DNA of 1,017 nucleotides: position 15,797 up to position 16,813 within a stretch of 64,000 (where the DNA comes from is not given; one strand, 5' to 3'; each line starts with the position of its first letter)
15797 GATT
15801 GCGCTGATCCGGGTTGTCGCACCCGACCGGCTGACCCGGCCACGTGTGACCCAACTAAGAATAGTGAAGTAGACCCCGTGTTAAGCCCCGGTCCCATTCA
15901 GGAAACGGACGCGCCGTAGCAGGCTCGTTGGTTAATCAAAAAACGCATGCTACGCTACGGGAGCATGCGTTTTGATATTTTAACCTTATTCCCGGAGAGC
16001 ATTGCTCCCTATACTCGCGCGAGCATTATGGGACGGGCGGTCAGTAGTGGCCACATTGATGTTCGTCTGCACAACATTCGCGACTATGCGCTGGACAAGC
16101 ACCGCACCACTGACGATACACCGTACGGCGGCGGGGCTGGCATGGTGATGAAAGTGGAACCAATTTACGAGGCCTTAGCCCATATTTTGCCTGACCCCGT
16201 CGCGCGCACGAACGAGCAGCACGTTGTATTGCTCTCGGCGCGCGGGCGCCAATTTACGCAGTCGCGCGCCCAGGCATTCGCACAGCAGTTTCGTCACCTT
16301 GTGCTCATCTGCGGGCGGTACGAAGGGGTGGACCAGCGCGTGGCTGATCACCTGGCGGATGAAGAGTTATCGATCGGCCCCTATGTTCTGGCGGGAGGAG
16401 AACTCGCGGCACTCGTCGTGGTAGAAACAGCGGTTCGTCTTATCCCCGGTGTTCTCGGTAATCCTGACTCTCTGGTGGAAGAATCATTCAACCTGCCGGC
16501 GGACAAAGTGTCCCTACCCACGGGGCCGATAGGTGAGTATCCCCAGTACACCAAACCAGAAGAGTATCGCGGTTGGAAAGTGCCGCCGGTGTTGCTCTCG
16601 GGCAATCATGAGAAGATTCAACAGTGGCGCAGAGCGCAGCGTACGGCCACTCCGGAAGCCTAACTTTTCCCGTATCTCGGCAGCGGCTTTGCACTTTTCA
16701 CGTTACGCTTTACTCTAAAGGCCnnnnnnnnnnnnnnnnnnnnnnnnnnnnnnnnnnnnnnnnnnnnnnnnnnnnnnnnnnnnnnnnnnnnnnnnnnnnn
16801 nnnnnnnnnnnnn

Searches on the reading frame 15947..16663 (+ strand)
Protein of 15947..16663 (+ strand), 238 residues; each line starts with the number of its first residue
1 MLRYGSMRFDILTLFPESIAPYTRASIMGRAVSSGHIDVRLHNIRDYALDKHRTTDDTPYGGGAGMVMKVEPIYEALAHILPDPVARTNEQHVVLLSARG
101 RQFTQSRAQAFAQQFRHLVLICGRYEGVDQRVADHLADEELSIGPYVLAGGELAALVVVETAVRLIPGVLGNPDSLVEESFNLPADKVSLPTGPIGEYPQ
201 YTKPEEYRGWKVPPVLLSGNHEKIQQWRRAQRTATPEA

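Call 10: search_protein_families(library=pfam, proteins=[window:15947-16663:+], max_evalue=0.001)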
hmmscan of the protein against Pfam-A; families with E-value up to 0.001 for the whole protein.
window:15947-16663:+ (238 aa): 1 family
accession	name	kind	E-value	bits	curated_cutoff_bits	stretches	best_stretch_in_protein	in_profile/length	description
PF01746.26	tRNA_m1G_MT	-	4.8e-55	186.7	27.3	1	29-232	2-186/195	tRNA (Guanine-1)-methyltransferase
